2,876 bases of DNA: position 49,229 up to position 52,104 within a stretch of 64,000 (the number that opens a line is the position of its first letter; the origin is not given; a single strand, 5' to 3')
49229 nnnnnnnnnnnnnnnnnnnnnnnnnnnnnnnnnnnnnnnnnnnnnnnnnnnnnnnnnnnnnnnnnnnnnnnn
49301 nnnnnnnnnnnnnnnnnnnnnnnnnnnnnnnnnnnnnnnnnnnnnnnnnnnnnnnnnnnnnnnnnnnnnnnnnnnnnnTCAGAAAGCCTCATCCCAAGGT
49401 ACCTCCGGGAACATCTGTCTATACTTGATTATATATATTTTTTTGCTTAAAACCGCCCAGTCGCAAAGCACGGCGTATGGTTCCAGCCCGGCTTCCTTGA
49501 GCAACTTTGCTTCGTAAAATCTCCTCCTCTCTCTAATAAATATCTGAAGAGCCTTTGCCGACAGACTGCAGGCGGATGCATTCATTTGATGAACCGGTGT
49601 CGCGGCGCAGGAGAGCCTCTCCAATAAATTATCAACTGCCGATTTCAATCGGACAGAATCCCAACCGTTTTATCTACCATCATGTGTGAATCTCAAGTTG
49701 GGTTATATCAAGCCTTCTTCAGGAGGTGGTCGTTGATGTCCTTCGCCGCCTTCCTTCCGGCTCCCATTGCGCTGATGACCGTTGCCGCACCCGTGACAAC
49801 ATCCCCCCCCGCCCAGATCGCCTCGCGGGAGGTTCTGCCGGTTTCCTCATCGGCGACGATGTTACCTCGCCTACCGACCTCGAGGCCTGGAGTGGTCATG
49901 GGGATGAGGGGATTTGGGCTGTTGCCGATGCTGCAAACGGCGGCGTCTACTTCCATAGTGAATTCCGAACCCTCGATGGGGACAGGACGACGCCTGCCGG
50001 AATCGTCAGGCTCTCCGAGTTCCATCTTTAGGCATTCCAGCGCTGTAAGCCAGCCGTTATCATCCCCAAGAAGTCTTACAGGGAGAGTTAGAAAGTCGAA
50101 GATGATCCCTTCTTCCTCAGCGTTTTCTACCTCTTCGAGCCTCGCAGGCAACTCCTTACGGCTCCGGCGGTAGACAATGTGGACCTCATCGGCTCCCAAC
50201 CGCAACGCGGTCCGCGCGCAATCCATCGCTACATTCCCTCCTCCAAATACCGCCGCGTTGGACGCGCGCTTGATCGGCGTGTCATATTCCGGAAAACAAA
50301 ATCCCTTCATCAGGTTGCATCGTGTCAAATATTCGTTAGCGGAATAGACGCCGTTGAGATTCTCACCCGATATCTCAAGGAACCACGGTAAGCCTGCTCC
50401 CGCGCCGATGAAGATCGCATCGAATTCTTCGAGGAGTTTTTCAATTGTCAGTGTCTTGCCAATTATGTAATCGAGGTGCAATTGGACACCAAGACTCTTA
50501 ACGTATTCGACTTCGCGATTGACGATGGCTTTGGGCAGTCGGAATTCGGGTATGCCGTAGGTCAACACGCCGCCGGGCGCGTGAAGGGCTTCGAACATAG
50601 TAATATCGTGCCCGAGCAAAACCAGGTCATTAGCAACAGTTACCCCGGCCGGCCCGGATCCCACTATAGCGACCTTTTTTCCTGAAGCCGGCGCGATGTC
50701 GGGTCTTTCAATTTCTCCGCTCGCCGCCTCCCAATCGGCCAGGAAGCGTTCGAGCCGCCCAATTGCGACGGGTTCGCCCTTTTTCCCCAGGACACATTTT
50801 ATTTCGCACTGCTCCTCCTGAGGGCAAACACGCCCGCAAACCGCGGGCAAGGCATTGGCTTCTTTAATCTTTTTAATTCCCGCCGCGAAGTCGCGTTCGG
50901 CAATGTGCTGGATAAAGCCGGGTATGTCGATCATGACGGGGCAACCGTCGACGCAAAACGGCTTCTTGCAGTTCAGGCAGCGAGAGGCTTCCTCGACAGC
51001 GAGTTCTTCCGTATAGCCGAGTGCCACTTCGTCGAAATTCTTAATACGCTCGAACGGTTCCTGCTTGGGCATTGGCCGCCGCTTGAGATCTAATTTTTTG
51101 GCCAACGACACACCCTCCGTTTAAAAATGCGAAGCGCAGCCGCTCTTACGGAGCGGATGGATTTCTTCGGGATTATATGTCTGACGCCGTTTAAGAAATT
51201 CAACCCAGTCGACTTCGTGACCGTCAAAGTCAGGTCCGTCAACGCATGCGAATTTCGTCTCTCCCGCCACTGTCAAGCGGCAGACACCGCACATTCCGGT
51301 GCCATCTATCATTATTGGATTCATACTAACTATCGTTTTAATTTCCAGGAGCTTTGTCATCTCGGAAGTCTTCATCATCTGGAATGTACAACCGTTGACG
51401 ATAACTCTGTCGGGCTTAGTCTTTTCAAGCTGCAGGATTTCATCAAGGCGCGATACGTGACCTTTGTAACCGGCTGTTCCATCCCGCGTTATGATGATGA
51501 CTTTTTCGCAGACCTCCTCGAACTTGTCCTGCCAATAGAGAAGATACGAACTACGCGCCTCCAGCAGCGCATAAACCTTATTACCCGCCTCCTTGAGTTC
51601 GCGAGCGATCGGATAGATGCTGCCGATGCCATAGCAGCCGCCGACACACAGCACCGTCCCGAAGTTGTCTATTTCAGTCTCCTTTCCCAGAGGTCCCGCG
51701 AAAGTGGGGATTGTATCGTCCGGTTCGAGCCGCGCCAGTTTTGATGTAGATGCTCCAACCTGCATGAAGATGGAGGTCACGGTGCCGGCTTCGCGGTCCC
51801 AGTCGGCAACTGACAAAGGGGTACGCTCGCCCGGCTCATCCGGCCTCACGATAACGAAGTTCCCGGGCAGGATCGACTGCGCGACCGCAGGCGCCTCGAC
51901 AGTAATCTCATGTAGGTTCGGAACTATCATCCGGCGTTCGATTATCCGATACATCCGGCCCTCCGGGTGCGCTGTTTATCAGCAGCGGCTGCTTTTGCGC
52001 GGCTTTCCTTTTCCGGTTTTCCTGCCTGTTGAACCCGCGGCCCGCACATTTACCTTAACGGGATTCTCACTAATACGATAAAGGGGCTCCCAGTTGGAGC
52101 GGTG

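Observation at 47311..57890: Minus-strand operon: HydS-like [FeFe]-hydrogenase sensor, HATPase and DRTGG regulators, NfnAB-like and NuoEFG-like subunits, with no catalytic hydrogenase gene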

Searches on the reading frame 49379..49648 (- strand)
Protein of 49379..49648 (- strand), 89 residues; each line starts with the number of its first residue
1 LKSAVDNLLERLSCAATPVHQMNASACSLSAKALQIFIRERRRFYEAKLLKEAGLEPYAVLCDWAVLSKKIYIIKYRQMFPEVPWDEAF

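Call 3: search_protein_families(library=pfam, proteins=[window:49379-49648:-], max_evalue=0.01)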
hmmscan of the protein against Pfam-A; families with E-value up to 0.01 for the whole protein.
window:49379-49648:- (89 aa): 0 families

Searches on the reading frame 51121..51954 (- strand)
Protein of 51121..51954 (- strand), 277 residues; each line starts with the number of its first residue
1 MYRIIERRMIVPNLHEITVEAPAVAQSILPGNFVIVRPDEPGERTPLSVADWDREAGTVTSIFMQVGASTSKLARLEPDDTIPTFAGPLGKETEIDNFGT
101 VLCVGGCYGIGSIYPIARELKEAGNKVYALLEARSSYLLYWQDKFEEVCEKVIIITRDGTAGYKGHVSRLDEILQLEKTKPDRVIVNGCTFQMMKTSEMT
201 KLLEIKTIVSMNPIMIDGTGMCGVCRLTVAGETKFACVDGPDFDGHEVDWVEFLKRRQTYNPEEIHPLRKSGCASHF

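Call 3: search_protein_families(library=pfam, proteins=[window:51121-51954:-], max_evalue=0.01)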
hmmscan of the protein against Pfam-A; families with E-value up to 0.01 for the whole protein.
window:51121-51954:- (277 aa): 1 family
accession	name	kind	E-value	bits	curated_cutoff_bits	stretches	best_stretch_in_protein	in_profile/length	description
PF10418.14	DHODB_Fe-S_bind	-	2e-13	50.2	23.9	1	212-249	1-41/41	Iron-sulfur cluster binding domain of dihydroorotate dehydrogenase B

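Call 30: search_solved_structures(query=window:51121-51954:-, max_evalue=0.00001, show_alignments=2)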
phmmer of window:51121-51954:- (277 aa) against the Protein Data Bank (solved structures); distinct sequences matched with E-value up to 0.00001: 9.
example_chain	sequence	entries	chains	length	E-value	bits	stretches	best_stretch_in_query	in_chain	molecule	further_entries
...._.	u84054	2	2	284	1e-72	247.8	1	1-263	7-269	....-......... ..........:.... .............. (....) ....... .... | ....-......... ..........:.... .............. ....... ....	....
4ylf_A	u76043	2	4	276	8.4e-64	218.6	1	3-264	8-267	Dihydroorotate dehydrogenase B (NAD(+)), electron transfer subunit homolog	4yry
5vj7_B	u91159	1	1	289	2.2e-48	168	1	1-260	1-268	Ferredoxin-NADP(+) reductase subunit alpha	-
5ksw_B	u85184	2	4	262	7.8e-19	71.1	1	2-247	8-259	Dihydroorotate dehydrogenase B (NAD(+)), electron transfer subunit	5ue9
1ep1_B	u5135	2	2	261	1.2e-18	70.5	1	2-247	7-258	DIHYDROOROTATE DEHYDROGENASE B (PYRK SUBUNIT)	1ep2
1ep3_B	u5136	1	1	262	1.2e-18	70.5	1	2-247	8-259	DIHYDROOROTATE DEHYDROGENASE B (PYRK SUBUNIT)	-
3lrx_A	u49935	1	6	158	7.1e-10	41.7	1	79-219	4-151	Putative hydrogenase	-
3lyu_A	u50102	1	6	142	2.6e-06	30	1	85-148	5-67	Putative hydrogenase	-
9nez_C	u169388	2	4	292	7.6e-06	28.5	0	20-244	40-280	Sulfhydrogenase 1 subunit gamma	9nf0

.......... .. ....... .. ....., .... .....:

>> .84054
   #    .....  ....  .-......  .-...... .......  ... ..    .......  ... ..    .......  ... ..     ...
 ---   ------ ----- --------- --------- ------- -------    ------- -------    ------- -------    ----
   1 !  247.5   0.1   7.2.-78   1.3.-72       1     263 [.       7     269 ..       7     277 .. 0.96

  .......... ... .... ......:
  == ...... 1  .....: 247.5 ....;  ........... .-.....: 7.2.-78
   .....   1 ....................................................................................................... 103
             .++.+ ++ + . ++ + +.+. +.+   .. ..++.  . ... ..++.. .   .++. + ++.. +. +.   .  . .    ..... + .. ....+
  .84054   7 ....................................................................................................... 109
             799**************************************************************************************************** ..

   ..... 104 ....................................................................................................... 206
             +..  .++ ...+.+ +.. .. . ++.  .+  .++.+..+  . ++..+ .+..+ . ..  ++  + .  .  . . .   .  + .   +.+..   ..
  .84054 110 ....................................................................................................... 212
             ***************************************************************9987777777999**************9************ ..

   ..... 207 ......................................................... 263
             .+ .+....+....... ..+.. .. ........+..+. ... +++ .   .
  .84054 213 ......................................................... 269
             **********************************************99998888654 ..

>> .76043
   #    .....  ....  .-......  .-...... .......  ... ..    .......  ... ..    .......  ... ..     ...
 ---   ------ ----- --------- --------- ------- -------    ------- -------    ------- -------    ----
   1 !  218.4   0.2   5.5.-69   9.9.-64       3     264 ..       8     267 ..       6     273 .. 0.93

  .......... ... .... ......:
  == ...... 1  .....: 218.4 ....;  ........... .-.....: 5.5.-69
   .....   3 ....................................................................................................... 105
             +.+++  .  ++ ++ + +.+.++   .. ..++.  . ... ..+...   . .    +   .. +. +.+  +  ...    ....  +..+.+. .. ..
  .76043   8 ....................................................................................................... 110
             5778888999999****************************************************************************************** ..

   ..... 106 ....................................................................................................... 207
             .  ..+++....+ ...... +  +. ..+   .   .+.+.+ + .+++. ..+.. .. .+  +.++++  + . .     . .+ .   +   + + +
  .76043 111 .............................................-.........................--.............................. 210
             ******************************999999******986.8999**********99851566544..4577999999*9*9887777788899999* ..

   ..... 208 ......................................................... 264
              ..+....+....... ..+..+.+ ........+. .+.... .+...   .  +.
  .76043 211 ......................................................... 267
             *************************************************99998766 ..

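Call 41: search_protein_families(library=ncbifam, proteins=[window:51121-51954:-], max_evalue=0.001)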
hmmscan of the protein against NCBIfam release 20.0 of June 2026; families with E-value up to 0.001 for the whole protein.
window:51121-51954:- (277 aa): 12 families
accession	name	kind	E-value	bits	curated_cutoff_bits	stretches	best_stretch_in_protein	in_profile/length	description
NF004862.0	PRK06222.1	subfamily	2.3e-102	342.3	220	1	1-270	1-270/281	sulfide/dihydroorotate dehydrogenase-like FAD/NAD-binding protein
NF009414.0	PRK12778.1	equivalog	8.1e-91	305.4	1103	1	1-270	1-270/752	bifunctional dihydroorotate dehydrogenase B NAD binding subunit/NADPH-dependent glutamate synthase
NF009413.0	PRK12775.1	equivalog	7.9e-72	242.4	1895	1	1-264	1-264/1006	putative trifunctional 2-polyprenylphenol hydroxylase/glutamate synthase subunit beta/ferritin domain-containing protein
NF009415.0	PRK12779.1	equivalog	1.2e-53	182.3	1519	1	2-272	651-942/944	putative bifunctional glutamate synthase subunit beta/2-polyprenylphenol hydroxylase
NF000798.0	PRK00054.1-3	equivalog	9.9e-31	107.2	219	1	2-248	8-242/244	dihydroorotate dehydrogenase electron transfer subunit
NF000796.0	PRK00054.1-1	equivalog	7.4e-30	104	224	1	27-260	28-247/254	dihydroorotate dehydrogenase electron transfer subunit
NF000799.0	PRK00054.1-4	equivalog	2.4e-26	92.4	314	1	4-248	9-256/258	dihydroorotate dehydrogenase electron transfer subunit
NF000797.0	PRK00054.1-2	equivalog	1.4e-19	70.4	270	1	3-245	18-262/267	dihydroorotate dehydrogenase electron transfer subunit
NF004470.0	PRK05802.1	equivalog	2.6e-13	49.7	313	1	3-232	69-308/330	sulfide/dihydroorotate dehydrogenase-like FAD/NAD-binding protein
TIGR02911.1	sulfite_red_B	equivalog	7.8e-08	31.7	288.6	1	26-244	29-252/261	anaerobic sulfite reductase subunit AsrB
NF006220.0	PRK08345.1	subfamily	7.3e-07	28.7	395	0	28-112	43-127/294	cytochrome-c3 hydrogenase subunit gamma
NF040835.1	sulfhyd_HydG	equivalog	1.5e-06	27.7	650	1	18-244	38-280/292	NADPH-dependent hydrogenase/sulfhydrogenase 1 subunit gamma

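Call 72: search_solved_structures(query=window:51121-51954:-, max_evalue=1e-30, show_alignments=3)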
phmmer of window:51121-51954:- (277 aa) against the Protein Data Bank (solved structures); distinct sequences matched with E-value up to 1e-30: 3.
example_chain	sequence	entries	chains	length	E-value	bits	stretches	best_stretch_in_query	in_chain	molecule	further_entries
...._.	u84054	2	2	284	1e-72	247.8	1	1-263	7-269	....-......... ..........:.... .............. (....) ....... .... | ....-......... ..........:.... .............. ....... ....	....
4ylf_A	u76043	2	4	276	8.4e-64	218.6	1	3-264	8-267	Dihydroorotate dehydrogenase B (NAD(+)), electron transfer subunit homolog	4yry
5vj7_B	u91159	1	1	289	2.2e-48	168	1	1-260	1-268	Ferredoxin-NADP(+) reductase subunit alpha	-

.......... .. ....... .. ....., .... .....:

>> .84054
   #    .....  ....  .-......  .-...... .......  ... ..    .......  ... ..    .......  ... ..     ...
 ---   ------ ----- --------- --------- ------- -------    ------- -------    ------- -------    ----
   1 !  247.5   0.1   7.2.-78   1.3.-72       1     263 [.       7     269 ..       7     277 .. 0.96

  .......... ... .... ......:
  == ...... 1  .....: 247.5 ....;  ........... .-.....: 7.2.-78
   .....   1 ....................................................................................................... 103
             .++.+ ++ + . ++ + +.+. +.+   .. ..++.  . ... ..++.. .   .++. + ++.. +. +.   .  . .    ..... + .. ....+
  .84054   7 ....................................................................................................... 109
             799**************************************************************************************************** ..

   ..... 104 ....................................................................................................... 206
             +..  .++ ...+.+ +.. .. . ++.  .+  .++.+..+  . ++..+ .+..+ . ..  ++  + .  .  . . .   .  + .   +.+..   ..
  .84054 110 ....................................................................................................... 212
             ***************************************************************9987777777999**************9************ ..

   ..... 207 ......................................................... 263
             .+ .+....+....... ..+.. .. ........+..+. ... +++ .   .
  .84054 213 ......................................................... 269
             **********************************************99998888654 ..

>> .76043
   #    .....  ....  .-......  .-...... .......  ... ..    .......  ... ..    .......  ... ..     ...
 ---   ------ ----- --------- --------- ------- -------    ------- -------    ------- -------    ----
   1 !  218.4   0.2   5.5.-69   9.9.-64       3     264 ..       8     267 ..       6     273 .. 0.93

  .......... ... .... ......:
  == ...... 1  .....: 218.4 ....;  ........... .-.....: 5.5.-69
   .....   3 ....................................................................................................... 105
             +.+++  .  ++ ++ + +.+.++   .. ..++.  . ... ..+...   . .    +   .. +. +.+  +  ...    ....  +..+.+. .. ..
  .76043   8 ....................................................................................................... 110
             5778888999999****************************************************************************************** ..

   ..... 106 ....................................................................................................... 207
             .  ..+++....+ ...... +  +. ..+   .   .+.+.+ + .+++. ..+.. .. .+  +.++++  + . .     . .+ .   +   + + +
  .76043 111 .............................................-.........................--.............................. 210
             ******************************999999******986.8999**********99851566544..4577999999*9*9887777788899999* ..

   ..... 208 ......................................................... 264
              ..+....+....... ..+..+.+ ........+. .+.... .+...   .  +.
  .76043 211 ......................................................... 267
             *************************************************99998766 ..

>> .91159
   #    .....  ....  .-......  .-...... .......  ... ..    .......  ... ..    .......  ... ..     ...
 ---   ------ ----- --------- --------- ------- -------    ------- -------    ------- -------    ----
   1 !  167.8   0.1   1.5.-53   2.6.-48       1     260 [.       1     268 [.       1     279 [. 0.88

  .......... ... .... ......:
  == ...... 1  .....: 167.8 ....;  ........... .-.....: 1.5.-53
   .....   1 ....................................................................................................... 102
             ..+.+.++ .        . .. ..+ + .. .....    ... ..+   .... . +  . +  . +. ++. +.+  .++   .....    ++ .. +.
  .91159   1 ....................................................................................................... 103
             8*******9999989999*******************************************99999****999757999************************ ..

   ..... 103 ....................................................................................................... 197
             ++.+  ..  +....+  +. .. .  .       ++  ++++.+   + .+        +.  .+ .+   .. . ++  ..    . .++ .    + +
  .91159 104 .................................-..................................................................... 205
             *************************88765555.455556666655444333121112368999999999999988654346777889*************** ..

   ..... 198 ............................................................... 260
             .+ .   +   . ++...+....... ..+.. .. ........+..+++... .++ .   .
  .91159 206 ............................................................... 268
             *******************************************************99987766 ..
